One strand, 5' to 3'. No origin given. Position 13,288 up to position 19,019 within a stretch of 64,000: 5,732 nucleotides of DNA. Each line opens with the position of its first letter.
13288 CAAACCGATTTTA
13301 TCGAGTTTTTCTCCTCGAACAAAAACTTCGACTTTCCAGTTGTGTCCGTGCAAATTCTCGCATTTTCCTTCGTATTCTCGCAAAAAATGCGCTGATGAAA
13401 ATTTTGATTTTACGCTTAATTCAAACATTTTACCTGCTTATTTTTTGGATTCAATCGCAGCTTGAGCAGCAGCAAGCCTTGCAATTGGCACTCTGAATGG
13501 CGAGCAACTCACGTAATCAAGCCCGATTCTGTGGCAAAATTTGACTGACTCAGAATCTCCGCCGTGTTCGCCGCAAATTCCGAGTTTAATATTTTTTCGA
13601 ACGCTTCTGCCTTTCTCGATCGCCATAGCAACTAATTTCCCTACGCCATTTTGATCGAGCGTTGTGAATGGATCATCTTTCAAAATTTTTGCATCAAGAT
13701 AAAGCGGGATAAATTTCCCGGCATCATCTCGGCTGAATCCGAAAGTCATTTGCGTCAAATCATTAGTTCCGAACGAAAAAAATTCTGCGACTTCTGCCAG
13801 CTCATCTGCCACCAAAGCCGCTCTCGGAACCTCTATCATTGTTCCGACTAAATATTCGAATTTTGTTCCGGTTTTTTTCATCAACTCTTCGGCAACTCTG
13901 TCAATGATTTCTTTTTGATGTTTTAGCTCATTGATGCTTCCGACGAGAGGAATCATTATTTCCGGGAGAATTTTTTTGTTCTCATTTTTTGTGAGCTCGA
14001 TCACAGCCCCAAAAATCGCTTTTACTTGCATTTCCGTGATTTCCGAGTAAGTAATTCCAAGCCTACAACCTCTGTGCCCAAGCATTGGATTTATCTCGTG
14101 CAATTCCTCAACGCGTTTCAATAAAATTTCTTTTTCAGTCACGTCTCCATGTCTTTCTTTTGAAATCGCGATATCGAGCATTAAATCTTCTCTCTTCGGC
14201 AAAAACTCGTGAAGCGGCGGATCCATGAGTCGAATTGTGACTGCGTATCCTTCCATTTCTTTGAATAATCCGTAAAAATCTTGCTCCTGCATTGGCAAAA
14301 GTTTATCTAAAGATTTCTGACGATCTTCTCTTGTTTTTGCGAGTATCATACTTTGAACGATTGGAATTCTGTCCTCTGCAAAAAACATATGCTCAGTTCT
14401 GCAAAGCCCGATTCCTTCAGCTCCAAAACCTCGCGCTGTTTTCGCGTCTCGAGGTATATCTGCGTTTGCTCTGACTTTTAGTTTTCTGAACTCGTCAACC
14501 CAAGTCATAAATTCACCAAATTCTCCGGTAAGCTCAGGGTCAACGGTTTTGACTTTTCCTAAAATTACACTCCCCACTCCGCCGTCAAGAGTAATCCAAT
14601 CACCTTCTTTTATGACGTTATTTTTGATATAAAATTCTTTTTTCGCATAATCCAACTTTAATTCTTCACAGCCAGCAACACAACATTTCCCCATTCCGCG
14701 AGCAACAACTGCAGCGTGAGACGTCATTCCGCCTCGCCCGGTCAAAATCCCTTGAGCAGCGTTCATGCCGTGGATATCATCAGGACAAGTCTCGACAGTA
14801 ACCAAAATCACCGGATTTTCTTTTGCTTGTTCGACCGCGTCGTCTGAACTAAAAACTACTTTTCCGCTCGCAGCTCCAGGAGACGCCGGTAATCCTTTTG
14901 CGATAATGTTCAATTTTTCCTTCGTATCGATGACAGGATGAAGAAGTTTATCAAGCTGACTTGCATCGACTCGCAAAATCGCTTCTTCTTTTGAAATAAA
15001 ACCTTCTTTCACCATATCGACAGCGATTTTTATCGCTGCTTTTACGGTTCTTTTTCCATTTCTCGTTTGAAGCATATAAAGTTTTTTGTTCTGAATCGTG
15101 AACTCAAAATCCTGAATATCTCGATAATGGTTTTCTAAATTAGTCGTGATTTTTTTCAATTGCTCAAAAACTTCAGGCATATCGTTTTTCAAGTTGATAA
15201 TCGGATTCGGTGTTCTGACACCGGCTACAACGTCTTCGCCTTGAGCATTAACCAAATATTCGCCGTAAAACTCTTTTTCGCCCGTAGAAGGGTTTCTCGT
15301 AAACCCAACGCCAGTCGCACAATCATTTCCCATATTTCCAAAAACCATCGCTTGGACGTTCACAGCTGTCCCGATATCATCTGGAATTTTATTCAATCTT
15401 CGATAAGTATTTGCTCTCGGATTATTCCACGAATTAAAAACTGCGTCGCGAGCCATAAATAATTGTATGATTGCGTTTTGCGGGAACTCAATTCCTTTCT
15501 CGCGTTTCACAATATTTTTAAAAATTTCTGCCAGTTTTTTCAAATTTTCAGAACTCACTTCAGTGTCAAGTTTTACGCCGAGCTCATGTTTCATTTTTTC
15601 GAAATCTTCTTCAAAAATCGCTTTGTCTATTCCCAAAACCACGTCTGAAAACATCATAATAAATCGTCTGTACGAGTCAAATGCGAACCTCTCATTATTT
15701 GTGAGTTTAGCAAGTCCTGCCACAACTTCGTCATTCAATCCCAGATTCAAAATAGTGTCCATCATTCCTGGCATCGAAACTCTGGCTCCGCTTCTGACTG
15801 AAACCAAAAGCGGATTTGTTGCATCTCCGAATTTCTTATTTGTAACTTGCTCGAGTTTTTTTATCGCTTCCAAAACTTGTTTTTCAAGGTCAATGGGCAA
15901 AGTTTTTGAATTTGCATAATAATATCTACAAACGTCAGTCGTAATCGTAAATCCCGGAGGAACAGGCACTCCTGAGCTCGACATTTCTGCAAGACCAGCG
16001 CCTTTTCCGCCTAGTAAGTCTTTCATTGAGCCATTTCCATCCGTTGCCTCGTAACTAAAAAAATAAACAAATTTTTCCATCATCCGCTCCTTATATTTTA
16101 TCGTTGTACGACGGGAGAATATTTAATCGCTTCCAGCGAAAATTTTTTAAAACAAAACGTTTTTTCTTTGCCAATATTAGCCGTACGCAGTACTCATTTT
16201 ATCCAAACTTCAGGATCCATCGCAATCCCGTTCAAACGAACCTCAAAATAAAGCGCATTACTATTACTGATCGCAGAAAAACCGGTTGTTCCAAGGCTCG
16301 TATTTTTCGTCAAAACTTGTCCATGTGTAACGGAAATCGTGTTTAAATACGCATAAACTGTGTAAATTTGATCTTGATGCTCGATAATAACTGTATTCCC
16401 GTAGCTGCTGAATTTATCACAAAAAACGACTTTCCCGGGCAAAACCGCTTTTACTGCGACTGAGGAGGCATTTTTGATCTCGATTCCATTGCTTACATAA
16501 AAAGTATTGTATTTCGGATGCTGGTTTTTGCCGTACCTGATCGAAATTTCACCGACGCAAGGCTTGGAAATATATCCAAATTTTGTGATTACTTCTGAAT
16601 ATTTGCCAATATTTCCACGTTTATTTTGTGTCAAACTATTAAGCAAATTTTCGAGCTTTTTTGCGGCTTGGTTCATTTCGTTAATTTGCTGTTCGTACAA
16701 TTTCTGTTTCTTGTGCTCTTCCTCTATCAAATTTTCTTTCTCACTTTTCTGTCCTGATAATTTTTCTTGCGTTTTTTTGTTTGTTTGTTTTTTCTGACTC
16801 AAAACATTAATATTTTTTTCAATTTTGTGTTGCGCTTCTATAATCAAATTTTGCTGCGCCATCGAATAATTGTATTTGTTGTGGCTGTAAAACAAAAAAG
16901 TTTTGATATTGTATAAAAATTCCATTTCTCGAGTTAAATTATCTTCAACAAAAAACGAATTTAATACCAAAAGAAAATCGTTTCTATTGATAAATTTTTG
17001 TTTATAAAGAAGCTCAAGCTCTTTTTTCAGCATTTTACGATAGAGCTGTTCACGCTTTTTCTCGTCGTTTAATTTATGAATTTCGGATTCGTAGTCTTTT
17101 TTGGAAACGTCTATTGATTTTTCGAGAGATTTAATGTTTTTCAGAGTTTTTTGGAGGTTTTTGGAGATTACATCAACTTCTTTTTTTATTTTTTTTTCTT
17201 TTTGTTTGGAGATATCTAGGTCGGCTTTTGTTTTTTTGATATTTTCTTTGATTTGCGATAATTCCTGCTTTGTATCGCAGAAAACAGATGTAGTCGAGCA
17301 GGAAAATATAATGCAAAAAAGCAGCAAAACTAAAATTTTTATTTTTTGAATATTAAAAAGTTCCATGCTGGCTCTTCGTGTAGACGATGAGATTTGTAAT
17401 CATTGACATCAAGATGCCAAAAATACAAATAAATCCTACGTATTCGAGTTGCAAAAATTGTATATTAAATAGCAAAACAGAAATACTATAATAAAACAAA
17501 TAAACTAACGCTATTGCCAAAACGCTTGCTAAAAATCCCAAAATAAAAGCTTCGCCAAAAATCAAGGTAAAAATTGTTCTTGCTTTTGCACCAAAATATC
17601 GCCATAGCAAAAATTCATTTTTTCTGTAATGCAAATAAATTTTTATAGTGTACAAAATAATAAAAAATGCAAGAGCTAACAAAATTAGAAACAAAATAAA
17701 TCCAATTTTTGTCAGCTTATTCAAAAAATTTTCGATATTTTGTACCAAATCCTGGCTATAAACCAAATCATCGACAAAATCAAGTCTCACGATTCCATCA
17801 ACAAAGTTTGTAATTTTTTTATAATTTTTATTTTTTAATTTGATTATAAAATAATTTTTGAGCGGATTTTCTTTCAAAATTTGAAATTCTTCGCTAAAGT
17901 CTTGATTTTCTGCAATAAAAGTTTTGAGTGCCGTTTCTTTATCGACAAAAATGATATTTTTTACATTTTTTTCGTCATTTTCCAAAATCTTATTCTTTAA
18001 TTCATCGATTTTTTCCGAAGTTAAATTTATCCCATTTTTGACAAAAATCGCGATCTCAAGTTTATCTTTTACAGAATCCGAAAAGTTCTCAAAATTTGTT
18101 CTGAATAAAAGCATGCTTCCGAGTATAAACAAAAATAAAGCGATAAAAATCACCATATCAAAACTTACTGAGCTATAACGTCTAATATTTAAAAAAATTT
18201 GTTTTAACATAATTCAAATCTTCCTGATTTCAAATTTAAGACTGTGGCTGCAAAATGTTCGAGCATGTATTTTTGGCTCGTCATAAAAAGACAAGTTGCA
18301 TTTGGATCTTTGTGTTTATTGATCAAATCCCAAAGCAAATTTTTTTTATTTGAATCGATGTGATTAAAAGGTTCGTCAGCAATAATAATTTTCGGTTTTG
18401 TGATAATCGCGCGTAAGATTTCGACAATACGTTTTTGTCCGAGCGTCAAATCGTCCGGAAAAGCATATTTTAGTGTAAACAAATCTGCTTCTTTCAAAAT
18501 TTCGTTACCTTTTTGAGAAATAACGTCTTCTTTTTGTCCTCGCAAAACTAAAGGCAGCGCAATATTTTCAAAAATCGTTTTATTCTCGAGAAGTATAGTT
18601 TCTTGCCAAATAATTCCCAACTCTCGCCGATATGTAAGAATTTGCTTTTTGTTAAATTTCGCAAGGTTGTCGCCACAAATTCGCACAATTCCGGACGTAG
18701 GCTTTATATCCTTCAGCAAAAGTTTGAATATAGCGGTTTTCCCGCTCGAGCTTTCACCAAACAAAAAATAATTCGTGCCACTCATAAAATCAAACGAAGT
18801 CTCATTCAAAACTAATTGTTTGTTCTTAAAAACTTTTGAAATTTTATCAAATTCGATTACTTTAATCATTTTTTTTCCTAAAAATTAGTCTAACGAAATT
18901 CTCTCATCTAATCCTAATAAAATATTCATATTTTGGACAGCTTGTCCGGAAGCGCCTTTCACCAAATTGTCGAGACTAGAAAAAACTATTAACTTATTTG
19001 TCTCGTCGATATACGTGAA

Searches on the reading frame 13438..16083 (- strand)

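Call 10: search_protein_families(library=pfam, proteins=[window:13438-16083:-])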
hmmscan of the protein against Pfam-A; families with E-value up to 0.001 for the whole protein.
window:13438-16083:- (881 aa): 3 families
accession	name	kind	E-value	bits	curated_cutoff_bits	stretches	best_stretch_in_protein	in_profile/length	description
PF02896.24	PEP-utilizers_C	-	1.5e-84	284.1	22.8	1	519-875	4-291/293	PEP-utilising enzyme, PEP-binding domain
PF01326.24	PPDK_N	-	2.6e-58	198.3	27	3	62-302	77-227/328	Pyruvate phosphate dikinase, AMP/ATP-binding domain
PF00391.29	PEP-utilizers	-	1.3e-23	82.8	23.1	1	423-502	3-70/72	PEP-utilising enzyme, mobile domain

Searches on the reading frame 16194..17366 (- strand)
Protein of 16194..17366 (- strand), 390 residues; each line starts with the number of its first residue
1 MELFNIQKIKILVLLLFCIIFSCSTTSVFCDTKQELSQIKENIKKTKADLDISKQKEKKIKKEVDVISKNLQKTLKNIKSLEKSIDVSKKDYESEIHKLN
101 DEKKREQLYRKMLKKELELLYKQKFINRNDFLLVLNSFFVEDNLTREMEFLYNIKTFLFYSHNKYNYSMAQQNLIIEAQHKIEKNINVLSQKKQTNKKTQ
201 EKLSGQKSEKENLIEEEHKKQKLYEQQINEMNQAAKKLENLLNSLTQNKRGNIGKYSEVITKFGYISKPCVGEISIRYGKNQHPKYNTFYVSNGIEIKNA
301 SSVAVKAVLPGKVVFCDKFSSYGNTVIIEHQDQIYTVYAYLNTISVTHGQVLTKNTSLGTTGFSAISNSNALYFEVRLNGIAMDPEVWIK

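Call 38: search_protein_families(library=pfam, max_evalue=0.00001, proteins=[window:16194-17366:-])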
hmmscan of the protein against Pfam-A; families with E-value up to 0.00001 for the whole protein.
window:16194-17366:- (390 aa): 1 family
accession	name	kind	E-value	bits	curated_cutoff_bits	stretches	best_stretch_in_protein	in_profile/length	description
PF01551.29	Peptidase_M23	-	8.1e-21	74.5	28.7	1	292-385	3-96/96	Peptidase family M23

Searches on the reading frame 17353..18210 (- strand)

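Call 39: search_protein_families(library=pfam, max_evalue=0.00001, proteins=[window:17353-18210:-])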
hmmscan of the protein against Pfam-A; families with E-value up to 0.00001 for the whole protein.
window:17353-18210:- (285 aa): 2 families
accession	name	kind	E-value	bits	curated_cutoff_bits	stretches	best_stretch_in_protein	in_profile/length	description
PF18075.7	FtsX_ECD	-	1.3e-11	45.3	23.5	1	51-148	1-95/96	FtsX extracellular domain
PF02687.27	FtsX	-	1.2e-09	38.6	25.5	1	172-276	2-111/120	FtsX-like permease C-terminal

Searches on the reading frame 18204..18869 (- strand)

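Call 39: search_protein_families(library=pfam, max_evalue=0.00001, proteins=[window:18204-18869:-])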
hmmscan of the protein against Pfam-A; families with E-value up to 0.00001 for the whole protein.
window:18204-18869:- (221 aa): 1 family
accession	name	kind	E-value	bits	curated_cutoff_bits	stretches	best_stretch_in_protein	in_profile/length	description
PF00005.33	ABC_tran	-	1.2e-23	84.7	25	1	21-169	1-137/137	ABC transporter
